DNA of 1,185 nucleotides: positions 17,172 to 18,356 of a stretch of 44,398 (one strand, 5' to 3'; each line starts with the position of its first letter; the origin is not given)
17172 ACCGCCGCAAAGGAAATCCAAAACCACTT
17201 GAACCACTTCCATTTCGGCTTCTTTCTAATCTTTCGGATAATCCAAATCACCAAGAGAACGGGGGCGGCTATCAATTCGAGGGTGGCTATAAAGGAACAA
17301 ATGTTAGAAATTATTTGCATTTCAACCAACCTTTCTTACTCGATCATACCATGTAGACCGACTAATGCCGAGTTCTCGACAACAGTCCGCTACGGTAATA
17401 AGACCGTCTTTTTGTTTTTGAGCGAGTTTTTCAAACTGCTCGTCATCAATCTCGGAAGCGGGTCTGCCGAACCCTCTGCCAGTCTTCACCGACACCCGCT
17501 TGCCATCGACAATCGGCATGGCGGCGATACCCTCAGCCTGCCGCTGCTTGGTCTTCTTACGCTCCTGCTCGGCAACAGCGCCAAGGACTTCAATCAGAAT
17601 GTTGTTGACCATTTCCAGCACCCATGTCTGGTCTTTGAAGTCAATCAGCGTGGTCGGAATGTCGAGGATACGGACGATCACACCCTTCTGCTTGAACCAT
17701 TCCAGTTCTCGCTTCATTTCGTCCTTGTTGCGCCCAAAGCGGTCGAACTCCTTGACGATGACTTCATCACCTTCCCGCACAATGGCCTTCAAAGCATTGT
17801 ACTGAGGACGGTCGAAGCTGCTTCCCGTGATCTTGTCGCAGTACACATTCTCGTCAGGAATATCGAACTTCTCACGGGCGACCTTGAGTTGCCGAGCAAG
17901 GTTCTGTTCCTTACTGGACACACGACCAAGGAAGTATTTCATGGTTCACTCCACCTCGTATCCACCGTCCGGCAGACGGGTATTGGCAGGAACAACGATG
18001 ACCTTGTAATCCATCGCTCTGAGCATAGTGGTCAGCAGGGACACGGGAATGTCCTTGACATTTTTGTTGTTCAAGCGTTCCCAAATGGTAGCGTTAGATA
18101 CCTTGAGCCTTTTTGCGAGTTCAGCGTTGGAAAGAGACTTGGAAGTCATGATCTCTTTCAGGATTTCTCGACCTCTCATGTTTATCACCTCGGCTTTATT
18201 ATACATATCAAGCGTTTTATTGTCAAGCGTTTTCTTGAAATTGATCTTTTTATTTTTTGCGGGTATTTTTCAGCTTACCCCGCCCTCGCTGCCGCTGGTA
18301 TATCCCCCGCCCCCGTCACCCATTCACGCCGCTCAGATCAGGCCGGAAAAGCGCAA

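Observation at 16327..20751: Self-contained accessory island splitting terS from terL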

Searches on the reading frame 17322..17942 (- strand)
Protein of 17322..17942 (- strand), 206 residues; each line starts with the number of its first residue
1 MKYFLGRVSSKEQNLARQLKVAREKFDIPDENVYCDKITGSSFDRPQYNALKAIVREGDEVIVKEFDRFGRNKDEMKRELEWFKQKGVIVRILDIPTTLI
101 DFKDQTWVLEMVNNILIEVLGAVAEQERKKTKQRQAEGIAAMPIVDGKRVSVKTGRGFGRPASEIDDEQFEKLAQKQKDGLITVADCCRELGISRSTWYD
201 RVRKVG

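Call 3: search_protein_families(library=pfam, proteins=[window:17322-17942:-], max_evalue=0.1)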
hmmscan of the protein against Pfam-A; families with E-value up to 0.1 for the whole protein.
window:17322-17942:- (206 aa): 6 families
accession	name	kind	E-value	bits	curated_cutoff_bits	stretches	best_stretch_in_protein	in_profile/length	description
PF00239.26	Resolvase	-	8.1e-22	78.3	23.3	1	6-141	5-138/145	Resolvase, N terminal domain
PF02796.21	HTH_7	-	0.0057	17.2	23.8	1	167-199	8-39/45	Helix-turn-helix domain of resolvase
PF13338.12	AbiEi_4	-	0.021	15.4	25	0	172-197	5-28/49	Transcriptional regulator, AbiEi antitoxin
PF13518.12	HTH_28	-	0.026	15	25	1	179-204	11-35/52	Helix-turn-helix domain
PF06847.16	Arc_PepC_II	-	0.031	15.3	29.9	0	38-89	12-64/93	Archaeal Peptidase A24 C-terminus Type II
PF12728.13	HTH_17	-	0.078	13.7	27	0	181-203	1-23/51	Helix-turn-helix domain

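Call 4: search_protein_families(library=phrogs, proteins=[window:17322-17942:-], max_evalue=0.01)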
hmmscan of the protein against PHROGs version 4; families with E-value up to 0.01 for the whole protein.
window:17322-17942:- (206 aa): 4 families
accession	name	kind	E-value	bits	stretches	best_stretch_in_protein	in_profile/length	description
phrog_125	-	DNA, RNA and nucleotide metabolism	2.2e-37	130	1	7-202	27-200/254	DNA invertase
phrog_95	-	integration and excision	6.4e-15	55.8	1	7-140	95-231/651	integrase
phrog_66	-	integration and excision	0.0015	19.3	1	116-204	34-116/412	excisionase and transcriptional regulator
phrog_664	-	DNA, RNA and nucleotide metabolism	0.003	18.4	1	148-204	68-123/210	DNA binding protein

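Call 12: search_protein_families(library=padloc, proteins=[window:17322-17942:-], max_evalue=0.1)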
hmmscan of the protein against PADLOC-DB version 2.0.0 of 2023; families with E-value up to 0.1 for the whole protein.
window:17322-17942:- (206 aa): 1 family
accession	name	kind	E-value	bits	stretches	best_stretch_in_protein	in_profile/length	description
PDLC01044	Csa3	-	0.005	14.8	1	161-204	130-172/194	Type I-A associated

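Call 43: search_solved_structures(query=window:17322-17942:-, max_evalue=0.001)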
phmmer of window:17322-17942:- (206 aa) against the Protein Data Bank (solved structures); distinct sequences matched with E-value up to 0.001: 15.
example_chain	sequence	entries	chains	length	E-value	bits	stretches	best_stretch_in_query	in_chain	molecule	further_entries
2r0q_C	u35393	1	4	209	3.6e-16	62.5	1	6-157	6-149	Putative transposon Tn552 DNA-invertase bin3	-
1zr2_A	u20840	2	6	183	4.3e-14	55.7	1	5-140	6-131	Transposon gamma-delta resolvase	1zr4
2gm4_A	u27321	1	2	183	4.5e-14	55.6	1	5-140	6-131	Transposon gamma-delta resolvase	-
5cy1_A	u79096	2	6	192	2.7e-13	53.1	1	5-141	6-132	Transposon Tn3 resolvase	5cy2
2gm5_A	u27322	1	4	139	7e-13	51.8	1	6-138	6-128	Transposon gamma-delta resolvase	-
1gdr_A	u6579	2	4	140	9e-13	51.4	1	5-139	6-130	GAMMA DELTA-RESOLVASE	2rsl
1gdt_A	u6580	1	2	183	1e-12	51.2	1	5-140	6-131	PROTEIN (GAMMA DELTA RESOLVASE)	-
5c32_B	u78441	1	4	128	2.7e-11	46.6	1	6-130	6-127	Putative transposon Tn552 DNA-invertase bin3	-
1ght_A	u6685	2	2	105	2.9e-11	46.5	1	5-94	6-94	TRANSPOSON GAMMA-DELTA RESOLVASE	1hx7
5c34_B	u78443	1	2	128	5.1e-11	45.7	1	6-130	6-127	Putative transposon Tn552 DNA-invertase bin3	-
5c31_A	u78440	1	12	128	5.9e-11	45.5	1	6-130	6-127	Sin, putative plasmid resolvase dimer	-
5c35_A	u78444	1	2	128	1e-10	44.7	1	6-130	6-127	Recombinase Sin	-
3pkz_A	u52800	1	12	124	1.4e-09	40.9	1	6-127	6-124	Recombinase Sin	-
4m6f_A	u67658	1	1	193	9.6e-06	28.5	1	29-142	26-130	DNA-invertase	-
3uj3_X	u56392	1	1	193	1.6e-05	27.7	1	30-142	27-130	DNA-invertase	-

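Call 69: search_protein_families(library=ncbifam, proteins=[window:17322-17942:-], max_evalue=0.01)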
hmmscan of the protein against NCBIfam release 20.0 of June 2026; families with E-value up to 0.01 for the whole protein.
window:17322-17942:- (206 aa): 2 families
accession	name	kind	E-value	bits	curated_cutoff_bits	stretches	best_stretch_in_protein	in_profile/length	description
NF041201.1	recomb_XisF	equivalog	1.4e-11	44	375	1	6-139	5-133/465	fdxN element excision recombinase XisF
NF009949.0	PRK13413.1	equivalog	0.00065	19.4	272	1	30-202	33-193/203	master DNA invertase Mpi family serine-type recombinase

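Call 77: find_encoding_contigs(protein=window:17322-17942:-, flank=6000, max_places=4)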
Protein window:17322-17942:- (206 aa): 22 contigs read that carry it; 4 places shown.
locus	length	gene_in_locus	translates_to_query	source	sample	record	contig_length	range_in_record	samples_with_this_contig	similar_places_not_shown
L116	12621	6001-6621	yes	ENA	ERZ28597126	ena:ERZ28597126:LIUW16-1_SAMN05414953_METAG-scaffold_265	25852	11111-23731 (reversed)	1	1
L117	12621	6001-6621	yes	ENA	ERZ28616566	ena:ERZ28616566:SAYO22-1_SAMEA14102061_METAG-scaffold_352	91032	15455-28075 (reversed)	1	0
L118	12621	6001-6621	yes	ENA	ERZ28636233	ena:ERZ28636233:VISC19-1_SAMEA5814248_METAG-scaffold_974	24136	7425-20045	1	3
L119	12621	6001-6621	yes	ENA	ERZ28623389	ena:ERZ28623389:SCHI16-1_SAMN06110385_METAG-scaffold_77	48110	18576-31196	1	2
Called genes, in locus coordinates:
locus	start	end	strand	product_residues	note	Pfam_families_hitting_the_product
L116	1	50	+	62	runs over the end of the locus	-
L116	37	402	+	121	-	-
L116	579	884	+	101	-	-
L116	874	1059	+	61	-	-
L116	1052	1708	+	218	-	PF02882:THF_DHG_CYH_C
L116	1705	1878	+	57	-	-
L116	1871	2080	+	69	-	PF13556:HTH_30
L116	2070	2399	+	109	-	-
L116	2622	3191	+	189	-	PF16677:GP3_package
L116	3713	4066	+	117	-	PF26096:DUF8033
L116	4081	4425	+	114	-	-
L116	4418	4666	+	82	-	-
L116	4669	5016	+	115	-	-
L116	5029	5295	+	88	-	-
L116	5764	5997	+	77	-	PF08279:HTH_11 (weak), PF13412:HTH_24 (weak)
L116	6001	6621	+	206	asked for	PF00239:Resolvase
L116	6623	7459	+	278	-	PF12869:tRNA_anti-like (weak)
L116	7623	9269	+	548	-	PF22530:Terminase-T7_RNaseH-like (faint)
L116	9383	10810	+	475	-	PF05133:SPP1_portal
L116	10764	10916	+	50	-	-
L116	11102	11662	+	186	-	-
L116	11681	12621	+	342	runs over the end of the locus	PF20036:Gp13-like (faint)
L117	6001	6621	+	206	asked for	PF00239:Resolvase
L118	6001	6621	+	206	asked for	PF00239:Resolvase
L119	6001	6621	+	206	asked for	PF00239:Resolvase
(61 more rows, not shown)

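Call 99: search_dna_similar(query=window:17322-17942:-, collection=plasmids, mode=protein, max_evalue=1e-10, max_rows=12)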
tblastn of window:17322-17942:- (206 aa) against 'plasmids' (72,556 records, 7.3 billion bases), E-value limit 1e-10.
The search stops at 5000 records and this limit was reached: more records match than are counted here, and every count below describes the 5000 best-scoring records only.
Records with a match: at least 5000; places in all: 7122; records where one place covers at least 80% of the query: 4807.
Best place of each record, by identity: <60% 5000.
By first word of the organism name: Klebsiella 1309; Enterococcus 766; Escherichia 752; Bacillus 370; Pseudomonas 235; Lactiplantibacillus 208; Lactococcus 136; Clostridium 125; Salmonella 112; Enterobacter 107; and 123 more.
By predicted mobility (MOB-suite, as given by PLSDB): conjugative 1867; non-mobilizable 1647; mobilizable 1486.
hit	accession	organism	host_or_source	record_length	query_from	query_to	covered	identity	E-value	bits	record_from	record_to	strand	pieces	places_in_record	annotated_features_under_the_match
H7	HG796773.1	uncultured bacterium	-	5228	3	203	98%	45.3%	5e-43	160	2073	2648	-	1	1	CDS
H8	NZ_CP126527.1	Bacillus toyonensis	bacterial isolate,semidesertic area ...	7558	7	203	96%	43.2%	3e-39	149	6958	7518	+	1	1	recombinase family protein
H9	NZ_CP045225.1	Clostridioides difficile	Sus scrofa domestica,feces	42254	3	203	98%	40.9%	5e-33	131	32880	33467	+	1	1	recombinase family protein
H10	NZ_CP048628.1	Megamonas funiformis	Homo sapiens,isolate gDNA,feces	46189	6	203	96%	41.1%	8e-36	139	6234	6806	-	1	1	recombinase family protein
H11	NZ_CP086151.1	Clostridium estertheticum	horse,single colony,meat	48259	3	204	98%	39.9%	5e-41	154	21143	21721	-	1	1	recombinase family protein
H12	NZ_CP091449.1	Bacillus cereus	Moringa oleifera,whole organism,root ...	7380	7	203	96%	40.9%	7e-37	142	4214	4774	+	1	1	recombinase family protein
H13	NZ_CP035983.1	Bacillus mycoides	cell culture,soil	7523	7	203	96%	40.9%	2e-30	124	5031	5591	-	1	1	recombinase family protein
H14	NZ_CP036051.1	Bacillus mycoides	cell culture,soil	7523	7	203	96%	40.9%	2e-30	124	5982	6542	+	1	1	recombinase family protein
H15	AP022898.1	Bacillus cereus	-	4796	2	199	96%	39.5%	1e-28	119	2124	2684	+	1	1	res: DNA recombinase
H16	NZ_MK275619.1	Clostridium perfringens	neonatal piglet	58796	2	203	98%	38.4%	2e-29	121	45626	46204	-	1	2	recombinase family protein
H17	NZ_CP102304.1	Clostridium perfringens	swine,mixed culture,fecal sample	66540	2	203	98%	38.4%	2e-29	121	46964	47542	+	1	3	recombinase family protein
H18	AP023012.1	Bacillus cereus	-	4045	2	205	99%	37.9%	1e-28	119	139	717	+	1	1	res: DNA recombinase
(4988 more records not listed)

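Call 100: search_dna_similar(query=window:17322-17942:-, collection=phages, mode=protein, max_evalue=1e-10, max_rows=15)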
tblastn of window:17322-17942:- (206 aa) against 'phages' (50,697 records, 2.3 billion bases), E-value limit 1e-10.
Records with a match: 40; places in all: 42; records where one place covers at least 80% of the query: 35.
Best place of each record, by identity: <60% 40.
By first word of the organism name: Bacteriophage 11; Mycobacterium 8; Salmonella 3; Clostridioides 2; Enterococcus 2; Staphylococcus 2; Clostridium 2; Enterobacteria 2; Abalone 2; Listeria 2; and 4 more.
By host as written in the record: - 14; Salmonella enterica subsp. enterica serovar Indiana J46 2; Mycobacterium smegmatis mc#155 2; Enterococcus faecalis 2; Staphylococcus aureus 2; Clostridium perfringens 5147-97 2; Haliotis diversicolor aquatilis 2; Listeria monocytogenes 2; and 12 more.
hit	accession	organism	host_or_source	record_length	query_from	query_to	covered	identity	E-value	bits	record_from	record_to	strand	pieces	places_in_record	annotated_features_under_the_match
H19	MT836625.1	Bacteriophage sp.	human fecal samples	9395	2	204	99%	35.9%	3e-23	102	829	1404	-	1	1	record has no annotation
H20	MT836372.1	Bacteriophage sp.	human fecal samples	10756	1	198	96%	35.7%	9e-25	106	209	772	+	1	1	record has no annotation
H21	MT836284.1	Bacteriophage sp.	human fecal samples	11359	2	204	99%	34.3%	6e-25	107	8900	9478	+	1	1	record has no annotation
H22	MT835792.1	Bacteriophage sp.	human fecal samples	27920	3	205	99%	34.3%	3e-25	107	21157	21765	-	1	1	record has no annotation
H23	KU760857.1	Salmonella phage SJ46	Salmonella enterica subsp. enterica ...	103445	7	203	96%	35.0%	1e-18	89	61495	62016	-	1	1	tnpR: resolvase | hypothetical protein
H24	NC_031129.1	Salmonella phage SJ46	Salmonella enterica subsp. enterica ...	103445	7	203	96%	35.0%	1e-18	89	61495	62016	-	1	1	tnpR: DNA invertase | hypothetical protein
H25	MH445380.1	Escherichia phage P1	Escherichia coli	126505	7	203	96%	35.0%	1e-18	89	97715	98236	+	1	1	mobile element protein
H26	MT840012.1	Bacteriophage sp.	human fecal samples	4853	7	204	96%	34.3%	9e-21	95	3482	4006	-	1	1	record has no annotation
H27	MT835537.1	Bacteriophage sp.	human fecal samples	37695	1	203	99%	33.5%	2e-18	89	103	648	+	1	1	record has no annotation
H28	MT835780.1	Bacteriophage sp.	human fecal samples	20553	3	201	97%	33.8%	1e-22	100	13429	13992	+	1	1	record has no annotation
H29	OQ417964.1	Mycobacterium phage prophiT48-1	Mycobacterium abscessus T48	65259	7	206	97%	32.0%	6e-13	72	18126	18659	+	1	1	38: resolvase/DNA invertase-like serine recombinase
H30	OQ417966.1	Mycobacterium phage prophiT36-1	Mycobacterium abscessus T36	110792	7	206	97%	32.0%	6e-13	72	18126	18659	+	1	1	38: resolvase/DNA invertase-like serine recombinase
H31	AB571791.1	Salmonella enterica subsp. enterica serovar Typhimurium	-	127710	7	204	96%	32.2%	1e-15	80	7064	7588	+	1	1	resolvase family recombinase family protein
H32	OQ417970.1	Mycobacterium phage prophiT46-2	Mycobacterium abscessus T46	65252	7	200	94%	32.3%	5e-14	76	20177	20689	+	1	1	42: resolvase/DNA invertase-like serine recombinase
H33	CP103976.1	Clostridioides phage HGP05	Clostridioides difficile HGP05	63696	7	202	95%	31.6%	6e-14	75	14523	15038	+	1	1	record has no annotation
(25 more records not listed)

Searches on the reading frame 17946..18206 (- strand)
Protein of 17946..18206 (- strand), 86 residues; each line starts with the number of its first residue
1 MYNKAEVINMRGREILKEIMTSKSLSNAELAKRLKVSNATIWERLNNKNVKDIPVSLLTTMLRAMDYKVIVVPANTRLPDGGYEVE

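Call 3: search_protein_families(library=pfam, proteins=[window:17946-18206:-], max_evalue=0.1)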
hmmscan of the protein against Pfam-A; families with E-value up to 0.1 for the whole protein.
window:17946-18206:- (86 aa): 15 families
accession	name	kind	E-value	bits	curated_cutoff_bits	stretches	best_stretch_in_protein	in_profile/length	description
PF13412.12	HTH_24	-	6.1e-07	29.4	21.9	1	13-46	6-39/48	Winged helix-turn-helix DNA-binding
PF08279.18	HTH_11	-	1.8e-05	24.9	25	1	13-44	3-35/55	HTH domain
PF13404.12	HTH_AsnC-type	-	5.8e-05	23.3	27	1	13-46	6-39/42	AsnC-type helix-turn-helix domain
PF13744.12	HTH_37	-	0.00019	21.6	27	1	16-71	23-77/80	Helix-turn-helix domain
PF08220.18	HTH_DeoR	-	0.0029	17.7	21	1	11-41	1-31/57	DeoR-like helix-turn-helix domain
PF01381.28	HTH_3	-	0.0055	17.2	23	1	16-47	1-32/55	Helix-turn-helix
PF01047.28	MarR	-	0.0092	16.3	24.6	1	14-41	7-34/59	MarR family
PF13443.12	HTH_26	-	0.012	16.3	22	1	16-65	2-50/63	Cro/C1-type HTH DNA-binding domain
PF04967.18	HTH_10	-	0.016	15.4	23.1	1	23-47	22-46/53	HTH DNA binding domain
PF20075.5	DUF6471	-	0.024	15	26.8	1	12-66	5-61/65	Domain of unknown function (DUF6471)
PF04760.21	IF2_N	-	0.04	14.1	25.3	0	29-51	8-30/53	Translation initiation factor IF-2, N-terminal region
PF01498.24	HTH_Tnp_Tc3_2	-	0.049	14.3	31.5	1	13-51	2-45/72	Transposase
PF00196.25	GerE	-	0.05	13.7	23.5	1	11-41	6-34/57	Bacterial regulatory proteins, luxR family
PF13936.12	HTH_38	-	0.051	13.8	27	1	18-41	14-37/44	Helix-turn-helix domain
PF01418.23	HTH_6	-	0.091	13.2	28.3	0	15-41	25-51/77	Helix-turn-helix domain, rpiR family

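Call 4: search_protein_families(library=phrogs, proteins=[window:17946-18206:-], max_evalue=0.01)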
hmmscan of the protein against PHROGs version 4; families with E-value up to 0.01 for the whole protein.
window:17946-18206:- (86 aa): 12 families
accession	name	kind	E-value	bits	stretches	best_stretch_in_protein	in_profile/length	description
phrog_24325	-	transcription regulation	3e-05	25.4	1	14-73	55-113/133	transcriptional regulator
phrog_3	-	transcription regulation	0.00014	22.7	1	7-66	84-138/430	transcriptional repressor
phrog_836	-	transcription regulation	0.00028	22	1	9-50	83-122/133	late transcriptional activator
phrog_4583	-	transcription regulation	0.00057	20.9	1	10-49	9-48/81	transcriptional repressor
phrog_2439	-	transcription regulation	0.00069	19.6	1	13-52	9-48/367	transcriptional regulator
phrog_8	-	transcription regulation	0.0012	19.4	1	13-50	78-115/346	transcriptional regulator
phrog_4779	-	transcription regulation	0.0016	19.9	1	13-74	4-65/98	transcriptional regulator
phrog_2339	-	DNA, RNA and nucleotide metabolism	0.0027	18.7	1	15-71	29-84/98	HTH DNA binding protein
phrog_1373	-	transcription regulation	0.0039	18.2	1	12-71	64-121/166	transcriptional regulator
phrog_8446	-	DNA, RNA and nucleotide metabolism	0.0042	17.7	1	10-52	14-56/211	HNH endonuclease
phrog_296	-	integration and excision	0.0067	16.1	1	9-48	225-264/626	DNA transposition protein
phrog_1702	-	transcription regulation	0.0091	17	1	17-46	19-49/87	transcriptional repressor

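Call 12: search_protein_families(library=padloc, proteins=[window:17946-18206:-], max_evalue=0.1)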
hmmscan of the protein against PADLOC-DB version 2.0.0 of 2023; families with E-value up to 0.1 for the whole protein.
window:17946-18206:- (86 aa): 10 families
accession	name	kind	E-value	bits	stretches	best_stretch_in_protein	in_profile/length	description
PDLC01848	CARF3--CARF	-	0.00017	19.3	1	8-47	135-172/197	-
PDLC01044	Csa3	-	0.00052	17.9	1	14-46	140-171/194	Type I-A associated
PDLC01766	Cas3c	-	0.0034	13.6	1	11-58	9-54/1009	-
PDLC04142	capH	-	0.0053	15.8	1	9-66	4-59/103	capH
PDLC02926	HTH_VI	-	0.0055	14.9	1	14-60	4-48/92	-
PDLC01879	CARF3--CARF_TM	-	0.015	12.9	1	14-47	160-193/222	-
PDLC03945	RmrA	-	0.018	12.2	1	15-49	6-40/394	-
PDLC01851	CARF3--CARF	-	0.025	12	1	12-47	214-247/279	-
PDLC01860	CARF3--CARF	-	0.027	12.5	1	8-44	141-177/210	-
PDLC01256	Cas9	-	0.027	11.3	1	13-65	344-394/711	"CAS-II-A,CAS-II-B,CAS-II-C; effector__SPE"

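Call 69: search_protein_families(library=ncbifam, proteins=[window:17946-18179:-], max_evalue=0.01)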
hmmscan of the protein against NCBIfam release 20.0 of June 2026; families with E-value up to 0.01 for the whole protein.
window:17946-18179:- (77 aa): 6 families
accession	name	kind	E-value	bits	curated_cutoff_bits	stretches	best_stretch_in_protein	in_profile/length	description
NF038310.1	lysogeny_AimR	equivalog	0.00021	20.5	70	1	7-56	1-48/365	AimR family lysis-lysogeny pheromone receptor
NF008384.0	PRK11179.1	equivalog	0.00038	20.3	227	1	4-43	12-51/153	transcriptional regulator AsnC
NF053606.1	Sta1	subfamily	0.0016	18.5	80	1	5-38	24-57/100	Sta1 family transcriptional regulator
NF040939.2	trans_reg_lrs14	equivalog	0.0047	16.9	90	1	5-38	25-59/103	Lrs14 family HTH-type transcriptional regulator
NF041397.1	TranRegGlpR_Halo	equivalog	0.0083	15.8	300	1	2-37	6-41/253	HTH-type transcriptional regulator GlpR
NF038251.1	AdcR_fam_Zn_TF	equivalog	0.0088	16.3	175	1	10-43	44-72/143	zinc-dependent MarR family transcriptional regulator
